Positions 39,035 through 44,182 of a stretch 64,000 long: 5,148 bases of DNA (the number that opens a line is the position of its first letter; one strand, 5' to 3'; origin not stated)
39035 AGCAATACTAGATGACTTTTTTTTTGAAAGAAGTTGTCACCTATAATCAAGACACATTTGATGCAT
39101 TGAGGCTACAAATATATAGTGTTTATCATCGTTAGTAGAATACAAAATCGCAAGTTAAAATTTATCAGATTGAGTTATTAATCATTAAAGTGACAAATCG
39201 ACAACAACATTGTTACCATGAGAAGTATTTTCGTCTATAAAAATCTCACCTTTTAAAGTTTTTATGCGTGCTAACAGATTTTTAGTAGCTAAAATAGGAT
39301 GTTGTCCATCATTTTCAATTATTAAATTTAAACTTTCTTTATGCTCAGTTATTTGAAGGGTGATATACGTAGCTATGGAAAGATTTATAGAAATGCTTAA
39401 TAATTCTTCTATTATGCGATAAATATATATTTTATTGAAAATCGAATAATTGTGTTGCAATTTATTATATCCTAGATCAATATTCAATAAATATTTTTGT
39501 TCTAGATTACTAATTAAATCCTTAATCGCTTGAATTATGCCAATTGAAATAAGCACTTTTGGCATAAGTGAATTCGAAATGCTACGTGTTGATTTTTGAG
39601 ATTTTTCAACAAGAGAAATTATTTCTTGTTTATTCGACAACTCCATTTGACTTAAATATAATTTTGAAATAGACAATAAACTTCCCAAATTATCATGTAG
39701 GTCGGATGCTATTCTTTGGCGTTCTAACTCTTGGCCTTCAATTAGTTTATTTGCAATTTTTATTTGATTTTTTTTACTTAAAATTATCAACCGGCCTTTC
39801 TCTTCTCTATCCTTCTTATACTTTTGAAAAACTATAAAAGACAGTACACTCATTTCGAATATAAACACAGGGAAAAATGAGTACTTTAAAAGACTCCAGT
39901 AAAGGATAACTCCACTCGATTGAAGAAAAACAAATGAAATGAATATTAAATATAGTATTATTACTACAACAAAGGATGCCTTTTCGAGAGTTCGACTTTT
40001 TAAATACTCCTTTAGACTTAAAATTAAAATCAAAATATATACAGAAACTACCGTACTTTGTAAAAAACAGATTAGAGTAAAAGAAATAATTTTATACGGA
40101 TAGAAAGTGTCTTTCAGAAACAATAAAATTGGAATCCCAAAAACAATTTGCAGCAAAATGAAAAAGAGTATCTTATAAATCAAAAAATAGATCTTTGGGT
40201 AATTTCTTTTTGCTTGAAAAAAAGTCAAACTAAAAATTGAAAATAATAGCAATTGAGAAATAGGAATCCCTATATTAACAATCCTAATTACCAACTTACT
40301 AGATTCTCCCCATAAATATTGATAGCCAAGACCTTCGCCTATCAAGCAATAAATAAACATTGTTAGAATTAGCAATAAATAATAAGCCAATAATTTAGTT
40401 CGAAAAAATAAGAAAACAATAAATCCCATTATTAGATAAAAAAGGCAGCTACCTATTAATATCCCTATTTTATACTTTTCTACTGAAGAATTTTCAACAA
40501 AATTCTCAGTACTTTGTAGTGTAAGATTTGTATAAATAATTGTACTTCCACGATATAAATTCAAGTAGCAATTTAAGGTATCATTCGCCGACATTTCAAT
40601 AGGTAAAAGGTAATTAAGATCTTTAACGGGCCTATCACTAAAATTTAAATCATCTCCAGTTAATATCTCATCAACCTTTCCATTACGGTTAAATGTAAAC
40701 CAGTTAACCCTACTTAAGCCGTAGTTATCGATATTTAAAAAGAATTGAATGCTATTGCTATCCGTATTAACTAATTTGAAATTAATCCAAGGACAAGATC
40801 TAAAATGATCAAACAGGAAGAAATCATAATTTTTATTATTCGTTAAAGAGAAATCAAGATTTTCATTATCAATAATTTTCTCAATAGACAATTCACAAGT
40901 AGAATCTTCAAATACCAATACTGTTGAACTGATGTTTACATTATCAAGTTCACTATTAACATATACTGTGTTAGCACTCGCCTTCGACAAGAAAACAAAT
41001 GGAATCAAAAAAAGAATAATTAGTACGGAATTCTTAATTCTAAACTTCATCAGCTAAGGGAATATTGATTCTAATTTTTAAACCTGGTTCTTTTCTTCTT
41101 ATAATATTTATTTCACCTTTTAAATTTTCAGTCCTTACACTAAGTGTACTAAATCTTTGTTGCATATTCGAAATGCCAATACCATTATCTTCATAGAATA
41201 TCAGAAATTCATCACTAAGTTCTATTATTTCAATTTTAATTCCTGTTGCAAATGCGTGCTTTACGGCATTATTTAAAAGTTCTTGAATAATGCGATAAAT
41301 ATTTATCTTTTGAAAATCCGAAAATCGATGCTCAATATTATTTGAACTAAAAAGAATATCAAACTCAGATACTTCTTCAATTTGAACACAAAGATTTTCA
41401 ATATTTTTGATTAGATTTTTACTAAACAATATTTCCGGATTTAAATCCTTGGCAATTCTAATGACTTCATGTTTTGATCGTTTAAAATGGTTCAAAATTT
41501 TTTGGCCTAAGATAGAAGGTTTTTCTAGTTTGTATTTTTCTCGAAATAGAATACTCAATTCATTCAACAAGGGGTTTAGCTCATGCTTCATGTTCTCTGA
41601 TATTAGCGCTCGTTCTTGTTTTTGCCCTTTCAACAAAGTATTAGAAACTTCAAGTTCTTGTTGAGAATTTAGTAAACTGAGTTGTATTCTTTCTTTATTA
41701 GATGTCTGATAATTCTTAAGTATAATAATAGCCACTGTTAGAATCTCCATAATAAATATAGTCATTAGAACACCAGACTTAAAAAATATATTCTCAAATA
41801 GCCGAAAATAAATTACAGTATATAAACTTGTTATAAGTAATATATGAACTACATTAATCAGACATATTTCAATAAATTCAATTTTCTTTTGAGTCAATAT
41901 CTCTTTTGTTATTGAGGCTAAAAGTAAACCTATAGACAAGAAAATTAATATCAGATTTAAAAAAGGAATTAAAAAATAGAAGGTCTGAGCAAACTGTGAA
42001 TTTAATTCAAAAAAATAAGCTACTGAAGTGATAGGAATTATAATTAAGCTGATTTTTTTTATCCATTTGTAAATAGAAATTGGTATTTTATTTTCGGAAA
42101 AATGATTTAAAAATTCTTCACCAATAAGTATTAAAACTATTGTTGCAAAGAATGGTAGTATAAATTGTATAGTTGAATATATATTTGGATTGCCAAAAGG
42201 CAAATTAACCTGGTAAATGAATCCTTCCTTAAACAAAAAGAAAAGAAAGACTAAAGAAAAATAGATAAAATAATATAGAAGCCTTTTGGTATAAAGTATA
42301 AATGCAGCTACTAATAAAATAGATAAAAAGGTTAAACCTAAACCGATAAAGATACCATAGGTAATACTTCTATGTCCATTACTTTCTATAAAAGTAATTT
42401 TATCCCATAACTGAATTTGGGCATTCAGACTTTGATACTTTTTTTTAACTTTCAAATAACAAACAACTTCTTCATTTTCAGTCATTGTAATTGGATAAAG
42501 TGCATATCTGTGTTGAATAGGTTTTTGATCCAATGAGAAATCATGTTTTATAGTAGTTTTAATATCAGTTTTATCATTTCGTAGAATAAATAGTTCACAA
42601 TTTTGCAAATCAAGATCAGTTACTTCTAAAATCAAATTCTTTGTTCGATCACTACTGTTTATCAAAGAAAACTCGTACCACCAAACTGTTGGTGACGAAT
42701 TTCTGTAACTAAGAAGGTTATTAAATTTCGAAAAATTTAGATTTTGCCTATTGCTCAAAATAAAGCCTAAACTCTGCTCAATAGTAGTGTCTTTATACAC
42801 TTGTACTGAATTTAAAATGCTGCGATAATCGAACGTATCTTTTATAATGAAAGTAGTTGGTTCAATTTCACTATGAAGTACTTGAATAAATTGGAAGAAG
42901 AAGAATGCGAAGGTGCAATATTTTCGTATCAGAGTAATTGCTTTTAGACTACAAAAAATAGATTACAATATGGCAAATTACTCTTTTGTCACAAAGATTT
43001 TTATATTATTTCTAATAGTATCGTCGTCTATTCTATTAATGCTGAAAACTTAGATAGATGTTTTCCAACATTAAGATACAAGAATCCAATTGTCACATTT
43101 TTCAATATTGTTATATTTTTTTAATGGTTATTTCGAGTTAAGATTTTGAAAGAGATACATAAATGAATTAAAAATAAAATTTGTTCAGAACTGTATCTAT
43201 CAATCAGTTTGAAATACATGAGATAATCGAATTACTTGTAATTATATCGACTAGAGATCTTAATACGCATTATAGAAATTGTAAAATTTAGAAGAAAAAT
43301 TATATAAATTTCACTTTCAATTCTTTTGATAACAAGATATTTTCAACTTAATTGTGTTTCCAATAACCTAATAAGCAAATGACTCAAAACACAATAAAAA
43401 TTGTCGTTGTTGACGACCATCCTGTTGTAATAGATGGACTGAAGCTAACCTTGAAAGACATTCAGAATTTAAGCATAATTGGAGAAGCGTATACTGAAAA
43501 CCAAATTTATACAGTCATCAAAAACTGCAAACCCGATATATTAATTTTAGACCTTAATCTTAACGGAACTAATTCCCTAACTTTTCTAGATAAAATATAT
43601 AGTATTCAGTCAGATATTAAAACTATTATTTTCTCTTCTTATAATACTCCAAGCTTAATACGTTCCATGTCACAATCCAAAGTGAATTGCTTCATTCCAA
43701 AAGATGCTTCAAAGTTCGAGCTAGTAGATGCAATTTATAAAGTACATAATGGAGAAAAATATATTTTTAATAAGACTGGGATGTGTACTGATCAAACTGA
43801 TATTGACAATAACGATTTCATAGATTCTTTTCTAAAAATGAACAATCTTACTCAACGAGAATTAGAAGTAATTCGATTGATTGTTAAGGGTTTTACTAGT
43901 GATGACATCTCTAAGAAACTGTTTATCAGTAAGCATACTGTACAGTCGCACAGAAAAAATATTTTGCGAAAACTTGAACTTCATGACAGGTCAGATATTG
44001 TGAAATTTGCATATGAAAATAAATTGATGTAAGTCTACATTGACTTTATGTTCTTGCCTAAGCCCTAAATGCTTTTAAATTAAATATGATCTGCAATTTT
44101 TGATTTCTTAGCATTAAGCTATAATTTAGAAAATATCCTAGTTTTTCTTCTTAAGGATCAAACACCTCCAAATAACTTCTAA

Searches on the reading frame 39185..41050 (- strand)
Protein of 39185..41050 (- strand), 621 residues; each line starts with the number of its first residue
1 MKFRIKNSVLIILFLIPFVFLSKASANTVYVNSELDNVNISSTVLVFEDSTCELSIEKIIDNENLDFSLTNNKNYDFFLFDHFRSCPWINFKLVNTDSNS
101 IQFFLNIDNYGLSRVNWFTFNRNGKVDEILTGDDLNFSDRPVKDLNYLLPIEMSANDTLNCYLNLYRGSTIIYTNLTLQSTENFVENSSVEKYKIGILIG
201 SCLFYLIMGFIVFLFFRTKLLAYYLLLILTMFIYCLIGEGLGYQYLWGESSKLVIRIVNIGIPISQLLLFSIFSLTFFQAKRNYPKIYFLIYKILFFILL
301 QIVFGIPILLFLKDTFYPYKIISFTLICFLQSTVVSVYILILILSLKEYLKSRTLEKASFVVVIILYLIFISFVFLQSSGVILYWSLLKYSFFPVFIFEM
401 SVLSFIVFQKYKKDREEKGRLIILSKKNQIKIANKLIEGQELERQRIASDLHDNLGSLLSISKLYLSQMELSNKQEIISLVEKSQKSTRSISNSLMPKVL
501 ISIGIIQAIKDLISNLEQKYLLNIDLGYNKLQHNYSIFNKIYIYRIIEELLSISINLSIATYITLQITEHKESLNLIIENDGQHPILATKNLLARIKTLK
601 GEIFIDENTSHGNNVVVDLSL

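Call 19: search_protein_families(library=pfam, proteins=[window:39185-41050:-], max_evalue=0.001)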
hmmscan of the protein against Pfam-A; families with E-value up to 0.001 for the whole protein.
window:39185-41050:- (621 aa): 3 families
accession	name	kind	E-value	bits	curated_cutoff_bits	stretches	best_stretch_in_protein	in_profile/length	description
PF07696.17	7TMR-DISMED2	-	1.9e-17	63.9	22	1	44-172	4-129/136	7TMR-DISM extracellular 2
PF07695.17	7TMR-DISM_7TM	-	9.1e-11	42.5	29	1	195-408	5-203/205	7TM diverse intracellular signalling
PF07730.19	HisKA_3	-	0.00026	21.9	24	0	443-470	1-28/68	Histidine kinase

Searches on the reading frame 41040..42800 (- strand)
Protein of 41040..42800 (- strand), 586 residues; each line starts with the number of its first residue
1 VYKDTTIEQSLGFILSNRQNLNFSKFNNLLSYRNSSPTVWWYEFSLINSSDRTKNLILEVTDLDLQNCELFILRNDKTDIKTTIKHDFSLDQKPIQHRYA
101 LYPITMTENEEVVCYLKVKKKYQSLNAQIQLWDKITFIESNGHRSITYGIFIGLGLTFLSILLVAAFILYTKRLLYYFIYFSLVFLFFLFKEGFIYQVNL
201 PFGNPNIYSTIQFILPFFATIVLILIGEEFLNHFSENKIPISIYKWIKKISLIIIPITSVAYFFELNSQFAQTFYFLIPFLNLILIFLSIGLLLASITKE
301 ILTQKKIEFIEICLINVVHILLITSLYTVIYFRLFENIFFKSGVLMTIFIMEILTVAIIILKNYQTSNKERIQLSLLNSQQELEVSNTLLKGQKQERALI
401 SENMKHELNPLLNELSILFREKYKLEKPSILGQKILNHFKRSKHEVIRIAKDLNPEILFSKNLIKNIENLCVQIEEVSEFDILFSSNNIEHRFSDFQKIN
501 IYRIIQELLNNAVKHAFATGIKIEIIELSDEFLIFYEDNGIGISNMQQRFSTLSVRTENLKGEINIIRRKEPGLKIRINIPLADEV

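Call 19: search_protein_families(library=pfam, proteins=[window:41040-42800:-], max_evalue=0.001)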
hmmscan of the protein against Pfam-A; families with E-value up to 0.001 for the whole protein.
window:41040-42800:- (586 aa): 3 families
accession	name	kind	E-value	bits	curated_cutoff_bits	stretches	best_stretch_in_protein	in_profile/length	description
PF07696.17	7TMR-DISMED2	-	5e-15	56.1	22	1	3-133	8-136/136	7TMR-DISM extracellular 2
PF02518.31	HATPase_c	-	7.6e-08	33.2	26.4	1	500-554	5-64/111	Histidine kinase-, DNA gyrase B-, and HSP90-like ATPase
PF07695.17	7TMR-DISM_7TM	-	0.00031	21.2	29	1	145-352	2-199/205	7TM diverse intracellular signalling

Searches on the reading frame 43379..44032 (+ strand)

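Call 62: search_protein_families(library=pfam, proteins=[window:43379-44032:+], max_evalue=0.00001)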
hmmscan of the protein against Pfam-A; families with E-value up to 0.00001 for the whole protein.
window:43379-44032:+ (217 aa): 2 families
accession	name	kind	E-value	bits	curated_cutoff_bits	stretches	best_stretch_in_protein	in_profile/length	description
PF00196.25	GerE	-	1.5e-19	69.8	23.5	1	156-211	2-57/57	Bacterial regulatory proteins, luxR family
PF00072.30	Response_reg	-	5.6e-16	59.1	30.2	1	8-119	1-110/111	Response regulator receiver domain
